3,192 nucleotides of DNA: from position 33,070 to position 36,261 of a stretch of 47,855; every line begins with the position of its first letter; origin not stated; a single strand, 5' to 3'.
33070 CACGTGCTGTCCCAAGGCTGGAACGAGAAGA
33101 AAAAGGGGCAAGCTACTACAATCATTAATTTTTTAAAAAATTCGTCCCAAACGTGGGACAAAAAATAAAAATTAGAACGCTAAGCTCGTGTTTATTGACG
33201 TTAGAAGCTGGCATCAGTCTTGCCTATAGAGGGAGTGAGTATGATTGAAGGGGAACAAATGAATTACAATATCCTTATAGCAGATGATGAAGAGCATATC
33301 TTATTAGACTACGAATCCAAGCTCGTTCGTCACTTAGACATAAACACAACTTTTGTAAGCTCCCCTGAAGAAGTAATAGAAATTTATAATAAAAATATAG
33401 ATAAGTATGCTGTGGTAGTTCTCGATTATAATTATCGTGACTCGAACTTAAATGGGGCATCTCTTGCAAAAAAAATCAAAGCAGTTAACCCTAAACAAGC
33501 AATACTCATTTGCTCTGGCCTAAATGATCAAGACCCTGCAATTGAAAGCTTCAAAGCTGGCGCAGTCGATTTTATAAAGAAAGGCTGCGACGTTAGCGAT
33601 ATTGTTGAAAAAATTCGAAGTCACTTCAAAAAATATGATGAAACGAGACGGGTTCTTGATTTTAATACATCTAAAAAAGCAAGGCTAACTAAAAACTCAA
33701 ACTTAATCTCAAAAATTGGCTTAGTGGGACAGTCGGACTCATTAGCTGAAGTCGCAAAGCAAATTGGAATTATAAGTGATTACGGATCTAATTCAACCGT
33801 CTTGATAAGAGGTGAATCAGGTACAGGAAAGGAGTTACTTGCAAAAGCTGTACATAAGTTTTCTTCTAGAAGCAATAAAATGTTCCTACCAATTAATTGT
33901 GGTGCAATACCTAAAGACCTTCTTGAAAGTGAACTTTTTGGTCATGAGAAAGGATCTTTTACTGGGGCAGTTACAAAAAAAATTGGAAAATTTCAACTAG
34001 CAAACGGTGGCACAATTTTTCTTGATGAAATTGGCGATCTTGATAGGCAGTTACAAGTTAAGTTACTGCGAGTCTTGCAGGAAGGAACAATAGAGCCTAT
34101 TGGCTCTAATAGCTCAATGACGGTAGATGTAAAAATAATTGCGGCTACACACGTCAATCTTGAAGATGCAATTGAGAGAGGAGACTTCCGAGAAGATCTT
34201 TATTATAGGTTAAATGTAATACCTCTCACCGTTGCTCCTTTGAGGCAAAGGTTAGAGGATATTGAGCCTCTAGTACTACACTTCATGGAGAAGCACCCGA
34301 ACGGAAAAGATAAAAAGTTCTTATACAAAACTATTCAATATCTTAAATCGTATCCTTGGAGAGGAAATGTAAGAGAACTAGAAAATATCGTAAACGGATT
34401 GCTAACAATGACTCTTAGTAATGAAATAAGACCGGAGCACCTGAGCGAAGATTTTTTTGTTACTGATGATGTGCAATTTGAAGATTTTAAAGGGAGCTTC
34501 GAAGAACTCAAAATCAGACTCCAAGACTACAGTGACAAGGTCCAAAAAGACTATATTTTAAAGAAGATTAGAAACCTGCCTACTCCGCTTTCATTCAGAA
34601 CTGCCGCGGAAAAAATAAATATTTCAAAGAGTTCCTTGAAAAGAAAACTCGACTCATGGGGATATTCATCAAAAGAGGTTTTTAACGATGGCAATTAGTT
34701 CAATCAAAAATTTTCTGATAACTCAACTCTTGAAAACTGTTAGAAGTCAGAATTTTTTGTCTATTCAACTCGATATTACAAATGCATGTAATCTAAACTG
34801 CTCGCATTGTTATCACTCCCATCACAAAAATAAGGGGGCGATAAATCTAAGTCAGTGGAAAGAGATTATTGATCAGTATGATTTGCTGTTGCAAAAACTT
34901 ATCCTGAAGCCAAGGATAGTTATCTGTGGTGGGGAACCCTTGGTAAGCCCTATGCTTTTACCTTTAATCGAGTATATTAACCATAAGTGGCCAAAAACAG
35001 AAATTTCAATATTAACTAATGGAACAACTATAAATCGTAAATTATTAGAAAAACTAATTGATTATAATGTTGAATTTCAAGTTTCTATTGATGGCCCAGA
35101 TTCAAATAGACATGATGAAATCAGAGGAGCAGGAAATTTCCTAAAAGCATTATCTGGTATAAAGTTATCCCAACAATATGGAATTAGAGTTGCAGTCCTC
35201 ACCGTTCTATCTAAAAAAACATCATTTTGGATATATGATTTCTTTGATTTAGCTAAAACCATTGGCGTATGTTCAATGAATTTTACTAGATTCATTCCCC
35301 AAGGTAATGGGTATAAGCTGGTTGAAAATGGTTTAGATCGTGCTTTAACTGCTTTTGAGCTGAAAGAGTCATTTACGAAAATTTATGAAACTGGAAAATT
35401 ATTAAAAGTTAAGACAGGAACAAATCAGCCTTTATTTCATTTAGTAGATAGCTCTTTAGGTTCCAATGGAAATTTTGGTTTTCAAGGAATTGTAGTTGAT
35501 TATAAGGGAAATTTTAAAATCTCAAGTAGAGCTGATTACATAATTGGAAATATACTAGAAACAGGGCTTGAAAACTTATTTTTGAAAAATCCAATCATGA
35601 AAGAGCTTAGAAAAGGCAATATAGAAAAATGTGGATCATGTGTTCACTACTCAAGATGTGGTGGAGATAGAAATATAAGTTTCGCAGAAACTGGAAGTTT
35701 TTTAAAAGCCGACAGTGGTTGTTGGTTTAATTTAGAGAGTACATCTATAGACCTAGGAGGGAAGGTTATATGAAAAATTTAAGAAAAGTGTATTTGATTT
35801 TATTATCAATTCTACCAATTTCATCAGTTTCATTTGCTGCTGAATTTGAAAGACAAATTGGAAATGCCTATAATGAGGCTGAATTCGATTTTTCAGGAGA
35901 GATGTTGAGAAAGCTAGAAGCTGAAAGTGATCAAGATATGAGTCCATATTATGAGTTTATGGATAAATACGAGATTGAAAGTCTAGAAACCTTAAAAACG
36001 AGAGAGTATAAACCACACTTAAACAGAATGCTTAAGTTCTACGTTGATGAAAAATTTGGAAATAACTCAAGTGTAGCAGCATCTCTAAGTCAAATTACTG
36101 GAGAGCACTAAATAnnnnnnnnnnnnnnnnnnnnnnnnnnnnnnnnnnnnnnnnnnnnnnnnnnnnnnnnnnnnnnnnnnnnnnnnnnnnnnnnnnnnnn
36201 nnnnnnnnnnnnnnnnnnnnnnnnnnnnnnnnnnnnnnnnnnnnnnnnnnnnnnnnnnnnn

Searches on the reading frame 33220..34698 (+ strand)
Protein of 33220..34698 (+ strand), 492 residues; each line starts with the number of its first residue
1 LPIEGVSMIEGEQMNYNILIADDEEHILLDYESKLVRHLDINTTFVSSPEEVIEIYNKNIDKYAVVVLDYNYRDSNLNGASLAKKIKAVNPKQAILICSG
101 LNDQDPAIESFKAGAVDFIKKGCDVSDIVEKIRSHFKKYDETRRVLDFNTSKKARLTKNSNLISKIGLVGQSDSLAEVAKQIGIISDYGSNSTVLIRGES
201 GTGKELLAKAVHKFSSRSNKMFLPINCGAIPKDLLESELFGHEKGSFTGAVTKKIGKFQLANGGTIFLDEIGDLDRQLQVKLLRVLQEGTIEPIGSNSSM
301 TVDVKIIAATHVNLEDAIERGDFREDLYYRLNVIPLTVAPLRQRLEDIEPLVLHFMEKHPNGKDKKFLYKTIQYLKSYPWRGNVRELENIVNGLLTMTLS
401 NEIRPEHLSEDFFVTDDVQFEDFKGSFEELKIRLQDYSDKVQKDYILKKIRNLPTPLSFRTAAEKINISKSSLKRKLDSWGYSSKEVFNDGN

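Call 5: search_protein_families(library=pfam, proteins=[window:33220-34698:+], max_evalue=0.01)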
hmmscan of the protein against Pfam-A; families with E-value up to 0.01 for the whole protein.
window:33220-34698:+ (492 aa): 11 families
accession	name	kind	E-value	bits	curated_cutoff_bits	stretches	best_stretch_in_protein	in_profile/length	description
PF00158.32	Sigma54_activat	-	1.4e-68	230.2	20.2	1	168-336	1-167/168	Sigma-54 interaction domain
PF25601.1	AAA_lid_14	-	1.3e-17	63.8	27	1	342-414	1-76/87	AAA+ ATPase lid domain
PF14532.12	Sigma54_activ_2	-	3.6e-17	63.3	25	1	169-341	1-138/138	Sigma-54 interaction domain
PF00072.30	Response_reg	-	4e-13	49.9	30.2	1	18-133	1-111/111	Response regulator receiver domain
PF07728.20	AAA_5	-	8.2e-07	29.5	22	1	194-310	2-121/139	AAA domain (dynein-related subfamily)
PF07724.20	AAA_2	-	5.9e-06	26.9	27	1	192-319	4-132/166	AAA domain (Cdc48 subfamily)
PF01078.27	Mg_chelatase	-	0.00051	19.9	20.3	0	249-303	93-147/207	Magnesium chelatase, subunit ChlI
PF00004.35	AAA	-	0.00097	20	21.2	1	194-318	1-118/131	ATPase family associated with various cellular activities (AAA)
PF13191.12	AAA_16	-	0.0018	19.2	32.6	1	168-230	2-63/167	AAA ATPase domain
PF00493.29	MCM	-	0.0031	17.1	23.3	1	189-292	55-151/224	MCM P-loop domain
PF25043.1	DUF7788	-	0.0075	16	27.1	0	365-429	61-125/221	Domain of unknown function (DUF7788)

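Call 18: search_protein_families(library=ncbifam, proteins=[window:33241-34698:+], max_evalue=0.01)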
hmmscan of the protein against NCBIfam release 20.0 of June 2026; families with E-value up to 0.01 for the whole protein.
window:33241-34698:+ (485 aa): 55 families (the best 25 are shown)
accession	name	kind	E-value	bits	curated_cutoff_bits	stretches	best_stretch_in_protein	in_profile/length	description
TIGR01818.1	ntrC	equivalog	4.7e-99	332.3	558.6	1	11-435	1-411/463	nitrogen regulation protein NR(I)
TIGR02915.1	PEP_resp_reg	equivalog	2.6e-95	319.9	502.6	1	33-467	20-436/445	PEP-CTERM-box response regulator transcription factor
TIGR01817.1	nifA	equivalog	1.6e-93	314.3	528.85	1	140-402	177-439/534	nif-specific transcriptional activator NifA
NF041552.1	TF_PrdR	equivalog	2.3e-90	303.6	795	1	117-473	233-576/577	sigma-54 dependent transcriptional regulator PrdR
NF038308.1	RNA_repair_RtcR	equivalog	7.2e-87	292.4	650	1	133-447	154-487/530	RNA repair transcriptional activator RtcR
NF008469.0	PRK11361.1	equivalog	9.2e-87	291.6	714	1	9-476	5-457/461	acetoacetate metabolism transcriptional regulator AtoC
NF008176.1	PRK10923.1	equivalog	4.7e-86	289.2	620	1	11-412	6-392/469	nitrogen regulation protein NR(I)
NF041946.1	LuxO_transreg_Vib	equivalog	1.2e-85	288.1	800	1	23-473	11-460/463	quorum-sensing sigma-54 dependent transcriptional regulator LuxO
NF003451.0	PRK05022.1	equivalog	2.3e-84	284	476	1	146-468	177-503/512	nitric oxide reductase transcriptional regulator NorR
NF007689.0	PRK10365.1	equivalog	3.8e-82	276.4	760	1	9-388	6-369/441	sigma-54-dependent response regulator transcription factor ZraR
NF050807.1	TransRegFlbDCaul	equivalog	7.3e-79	265.7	750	1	182-402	139-362/454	sigma-54-dependent transcriptional regulator FlbD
NF011695.0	PRK15115.1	equivalog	3.6e-78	263.3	763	1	10-410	8-386/445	two-component system response regulator GlrR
NF051870.1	NAssimRespRegNtrX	equivalog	9.7e-78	262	600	1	10-474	3-451/452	nitrogen assimilation response regulator NtrX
NF049963.1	RespRegFlgRCampy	domain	2.2e-73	247.5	750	1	45-408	34-380/429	fla regulon two-component system response regulator FlgR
NF011958.0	PRK15429.1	equivalog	1.6e-71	241.8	830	1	144-394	362-615/692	formate hydrogenlyase transcriptional activator FlhA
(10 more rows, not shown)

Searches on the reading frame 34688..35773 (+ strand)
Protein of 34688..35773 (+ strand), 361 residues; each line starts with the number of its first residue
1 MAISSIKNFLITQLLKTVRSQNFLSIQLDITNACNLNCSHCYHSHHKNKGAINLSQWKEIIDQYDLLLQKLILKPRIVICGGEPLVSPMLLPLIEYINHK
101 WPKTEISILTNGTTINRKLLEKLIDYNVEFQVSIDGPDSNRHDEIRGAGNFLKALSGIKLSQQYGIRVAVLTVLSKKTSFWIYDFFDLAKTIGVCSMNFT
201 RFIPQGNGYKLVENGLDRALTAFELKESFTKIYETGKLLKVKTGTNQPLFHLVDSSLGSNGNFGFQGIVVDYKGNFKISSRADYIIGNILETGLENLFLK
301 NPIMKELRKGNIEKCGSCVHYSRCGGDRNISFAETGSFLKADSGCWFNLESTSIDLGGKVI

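Call 5: search_protein_families(library=pfam, proteins=[window:34688-35773:+], max_evalue=0.01)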
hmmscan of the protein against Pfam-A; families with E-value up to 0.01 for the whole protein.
window:34688-35773:+ (361 aa): 2 families
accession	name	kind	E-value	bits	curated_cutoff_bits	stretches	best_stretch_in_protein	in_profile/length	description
PF04055.27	Radical_SAM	-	2.3e-22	80.4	29.5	1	30-174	3-150/166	Radical SAM superfamily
PF13353.11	Fer4_12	-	9.1e-07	29.7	22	1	32-139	13-118/137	4Fe-4S single cluster domain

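Call 18: search_protein_families(library=ncbifam, proteins=[window:34688-35773:+], max_evalue=0.01)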
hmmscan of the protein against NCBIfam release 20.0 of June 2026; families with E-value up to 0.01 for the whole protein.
window:34688-35773:+ (361 aa): 79 families (the best 25 are shown)
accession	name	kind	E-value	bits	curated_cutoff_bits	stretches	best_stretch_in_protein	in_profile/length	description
TIGR04053.2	TIGR04053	equivalog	4e-33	115.2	395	2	26-243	10-223/366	TIGR04053 family radical SAM/SPASM domain-containing protein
TIGR04545.1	rSAM_ahbD_hemeb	equivalog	4.2e-31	108.6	500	2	27-240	3-209/339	heme b synthase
TIGR04055.1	rSAM_NirJ2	equivalog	8.7e-31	107.6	500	1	28-348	4-325/326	putative heme d1 biosynthesis radical SAM protein NirJ2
TIGR04340.1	rSAM_ACGX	hypoth_equivalog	1.2e-29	103.7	400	1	23-347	2-339/341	radical SAM/SPASM domain protein, ACGX system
TIGR03962.1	mycofact_rSAM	equivalog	4.3e-27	95.2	265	1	26-337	14-322/339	mycofactocin radical SAM maturase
TIGR04054.1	rSAM_NirJ1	equivalog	2.6e-26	92.2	650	1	27-216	39-224/387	putative heme d1 biosynthesis radical SAM protein NirJ1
NF050035.1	rSAM_WgK_link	exception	4.4e-26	91.7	650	2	25-206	10-188/367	radical SAM/SPASM peptide maturase WgkB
TIGR04051.1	rSAM_NirJ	equivalog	7e-24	84.4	515.45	2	30-217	8-191/354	heme d1 biosynthesis radical SAM protein NirJ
TIGR04546.1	rSAM_ahbC_deAc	equivalog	3.5e-23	82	650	1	28-220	43-231/390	12,18-didecarboxysiroheme deacetylase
TIGR04251.1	SCM_rSAM_ScmF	equivalog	3.7e-23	82.5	400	1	26-326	6-319/353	SynChlorMet cassette radical SAM/SPASM protein ScmF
TIGR04082.1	rSAM_for_selen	equivalog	6e-23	81.4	350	1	21-330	196-499/516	thio(seleno)oxazole modification radical SAM maturase SbtM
TIGR04303.1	GeoRSP_rSAM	equivalog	8.3e-22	78.2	400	1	24-346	5-325/325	GeoRSP system radical SAM/SPASM protein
TIGR04347.1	pseudo_SAM_Halo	equivalog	1.6e-21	77.1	525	1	28-219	42-229/390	TIGR04347 family pseudo-SAM/SPASM protein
TIGR04250.1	SCM_rSAM_ScmE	equivalog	9.5e-21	74.1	400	1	25-177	4-153/358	SynChlorMet cassette radical SAM/SPASM protein ScmE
NF047865.1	rSAM_PapB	equivalog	1.7e-20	73.5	340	1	25-330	4-319/330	PapB family radical SAM/SPASM ranthipeptide maturase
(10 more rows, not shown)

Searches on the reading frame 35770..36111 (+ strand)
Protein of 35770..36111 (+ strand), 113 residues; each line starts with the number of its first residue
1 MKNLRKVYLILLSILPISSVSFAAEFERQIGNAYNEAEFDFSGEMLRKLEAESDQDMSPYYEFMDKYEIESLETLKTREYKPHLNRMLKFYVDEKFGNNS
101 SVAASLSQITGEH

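Call 5: search_protein_families(library=pfam, proteins=[window:35770-36111:+], max_evalue=0.01)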
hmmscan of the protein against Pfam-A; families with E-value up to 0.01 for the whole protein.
window:35770-36111:+ (113 aa): 0 families

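Call 18: search_protein_families(library=ncbifam, proteins=[window:35770-36111:+], max_evalue=0.01)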
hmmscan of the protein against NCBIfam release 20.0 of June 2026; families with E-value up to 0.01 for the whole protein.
window:35770-36111:+ (113 aa): 0 families
